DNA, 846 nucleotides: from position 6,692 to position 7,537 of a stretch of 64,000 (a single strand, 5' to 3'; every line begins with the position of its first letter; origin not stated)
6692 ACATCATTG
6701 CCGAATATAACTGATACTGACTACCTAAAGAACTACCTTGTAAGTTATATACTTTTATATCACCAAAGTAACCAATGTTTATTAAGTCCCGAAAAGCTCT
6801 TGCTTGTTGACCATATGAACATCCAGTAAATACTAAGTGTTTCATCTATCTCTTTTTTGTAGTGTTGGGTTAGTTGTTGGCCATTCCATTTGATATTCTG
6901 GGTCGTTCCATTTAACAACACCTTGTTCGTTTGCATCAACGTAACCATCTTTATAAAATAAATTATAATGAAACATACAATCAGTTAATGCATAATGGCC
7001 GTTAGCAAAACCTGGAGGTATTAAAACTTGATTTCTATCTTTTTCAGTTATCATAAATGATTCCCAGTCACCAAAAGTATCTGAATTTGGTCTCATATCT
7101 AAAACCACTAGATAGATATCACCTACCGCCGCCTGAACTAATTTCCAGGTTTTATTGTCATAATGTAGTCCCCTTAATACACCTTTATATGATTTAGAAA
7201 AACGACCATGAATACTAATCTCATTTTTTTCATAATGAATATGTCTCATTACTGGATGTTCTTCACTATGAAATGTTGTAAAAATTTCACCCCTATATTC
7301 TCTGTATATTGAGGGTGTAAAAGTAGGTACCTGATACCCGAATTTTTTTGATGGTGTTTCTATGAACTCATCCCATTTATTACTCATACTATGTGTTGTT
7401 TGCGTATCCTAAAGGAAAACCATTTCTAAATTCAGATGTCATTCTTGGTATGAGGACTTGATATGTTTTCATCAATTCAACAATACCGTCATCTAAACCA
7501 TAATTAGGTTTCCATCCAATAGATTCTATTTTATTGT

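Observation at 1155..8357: Phage-encoded NDP-heptose (possibly 6-deoxyheptose) nucleotide-sugar pathway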

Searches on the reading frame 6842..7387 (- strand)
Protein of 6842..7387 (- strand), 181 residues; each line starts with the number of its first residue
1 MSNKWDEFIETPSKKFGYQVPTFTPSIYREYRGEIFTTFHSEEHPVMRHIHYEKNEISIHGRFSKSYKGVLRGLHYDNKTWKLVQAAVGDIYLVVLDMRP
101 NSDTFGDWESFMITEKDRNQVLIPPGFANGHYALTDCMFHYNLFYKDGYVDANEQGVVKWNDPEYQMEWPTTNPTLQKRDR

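Call 3: search_protein_families(library=pfam, proteins=[window:6842-7387:-], max_evalue=0.1)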
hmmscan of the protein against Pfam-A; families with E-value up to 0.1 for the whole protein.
window:6842-7387:- (181 aa): 1 family
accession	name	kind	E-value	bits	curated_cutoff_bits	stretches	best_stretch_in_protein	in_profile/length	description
PF00908.23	dTDP_sugar_isom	-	6.5e-32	111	27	1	22-181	9-161/168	dTDP-4-dehydrorhamnose 3,5-epimerase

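Call 4: search_protein_families(library=ncbifam, proteins=[window:6842-7387:-], max_evalue=0.1)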
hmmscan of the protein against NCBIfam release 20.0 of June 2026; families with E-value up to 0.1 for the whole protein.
window:6842-7387:- (181 aa): 1 family
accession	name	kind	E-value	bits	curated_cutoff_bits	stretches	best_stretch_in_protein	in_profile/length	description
TIGR01221.1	rmlC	equivalog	3.3e-30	105.2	155.75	1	23-180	13-166/176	dTDP-4-dehydrorhamnose 3,5-epimerase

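Call 6: search_protein_families(library=phrogs, proteins=[window:6842-7387:-], max_evalue=0.01)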
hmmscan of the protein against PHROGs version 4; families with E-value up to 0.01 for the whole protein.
window:6842-7387:- (181 aa): 1 family
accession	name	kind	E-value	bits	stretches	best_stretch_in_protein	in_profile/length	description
phrog_8784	-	moron, auxiliary metabolic gene and host takeover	3.8e-24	86.6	1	23-171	14-157/185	dTDP-4-dehydrorhamnose 3,5-epimerase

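Call 16: search_solved_structures(query=window:6842-7387:-, max_evalue=0.001, show_alignments=2)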
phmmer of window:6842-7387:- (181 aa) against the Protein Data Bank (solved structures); distinct sequences matched with E-value up to 0.001: 38.
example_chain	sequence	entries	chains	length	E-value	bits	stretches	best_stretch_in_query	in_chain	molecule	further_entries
7ang_A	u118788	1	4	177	4.1e-32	114.6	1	20-180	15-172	Thymidine diphospho-4-keto-rhamnose 3,5-epimerase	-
7an4_A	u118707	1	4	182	4.4e-32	114.5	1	20-180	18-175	Thymidine diphospho-4-keto-rhamnose 3,5-epimerase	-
8dco_A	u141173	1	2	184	6.1e-32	114.1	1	20-180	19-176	GDP-D-glycero-4-keto-D-lyxo-heptose-3,5-epimerase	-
7m14_A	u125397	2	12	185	7e-32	113.9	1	20-180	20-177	Thymidine diphospho-4-keto-rhamnose 3,5-epimerase | GDP-D-glycero-L-gluco-heptose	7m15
7ani_A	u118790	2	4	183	7.9e-32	113.7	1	20-180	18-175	Thymidine diphospho-4-keto-rhamnose 3,5-epimerase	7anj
8dcl_A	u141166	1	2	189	8.9e-32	113.5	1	20-180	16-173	GDP-D-glycero-4-keto-D-lyxo-heptose-3-epimerase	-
8db5_A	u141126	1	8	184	2.2e-31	112.2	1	20-180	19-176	GDP-D-glycero-4-keto-d-lyxo-heptose-3,5-epimerase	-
8dak_A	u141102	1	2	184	1.8e-30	109.3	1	20-180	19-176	GDP-D-glycero-4-keto-d-lyxo-heptose-3-epimerase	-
9j9u_A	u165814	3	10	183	7.4e-22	81.1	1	24-171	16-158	dTDP-4-dehydrorhamnose 3,5-epimerase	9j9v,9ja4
23eg_A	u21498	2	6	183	1.8e-21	79.9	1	24-171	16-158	dTDP-4-dehydrorhamnose 3,5-epimerase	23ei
9j9s_A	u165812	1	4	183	1.8e-21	79.9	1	24-171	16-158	dTDP-4-dehydrorhamnose 3,5-epimerase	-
9uyw_A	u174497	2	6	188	1.9e-21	79.8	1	24-171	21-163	dTDP-4-dehydrorhamnose 3,5-epimerase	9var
2ixi_A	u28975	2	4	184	2.1e-21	79.7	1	22-181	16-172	DTDP-4-DEHYDRORHAMNOSE 3,5-EPIMERASE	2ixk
1rtv_A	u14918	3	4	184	2.1e-21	79.6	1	22-181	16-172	dTDP-4-dehydrorhamnose 3,5-epimerase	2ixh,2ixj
6din_A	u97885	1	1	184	2.2e-21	79.6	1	22-181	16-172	dTDP-4-dehydrorhamnose 3,5-epimerase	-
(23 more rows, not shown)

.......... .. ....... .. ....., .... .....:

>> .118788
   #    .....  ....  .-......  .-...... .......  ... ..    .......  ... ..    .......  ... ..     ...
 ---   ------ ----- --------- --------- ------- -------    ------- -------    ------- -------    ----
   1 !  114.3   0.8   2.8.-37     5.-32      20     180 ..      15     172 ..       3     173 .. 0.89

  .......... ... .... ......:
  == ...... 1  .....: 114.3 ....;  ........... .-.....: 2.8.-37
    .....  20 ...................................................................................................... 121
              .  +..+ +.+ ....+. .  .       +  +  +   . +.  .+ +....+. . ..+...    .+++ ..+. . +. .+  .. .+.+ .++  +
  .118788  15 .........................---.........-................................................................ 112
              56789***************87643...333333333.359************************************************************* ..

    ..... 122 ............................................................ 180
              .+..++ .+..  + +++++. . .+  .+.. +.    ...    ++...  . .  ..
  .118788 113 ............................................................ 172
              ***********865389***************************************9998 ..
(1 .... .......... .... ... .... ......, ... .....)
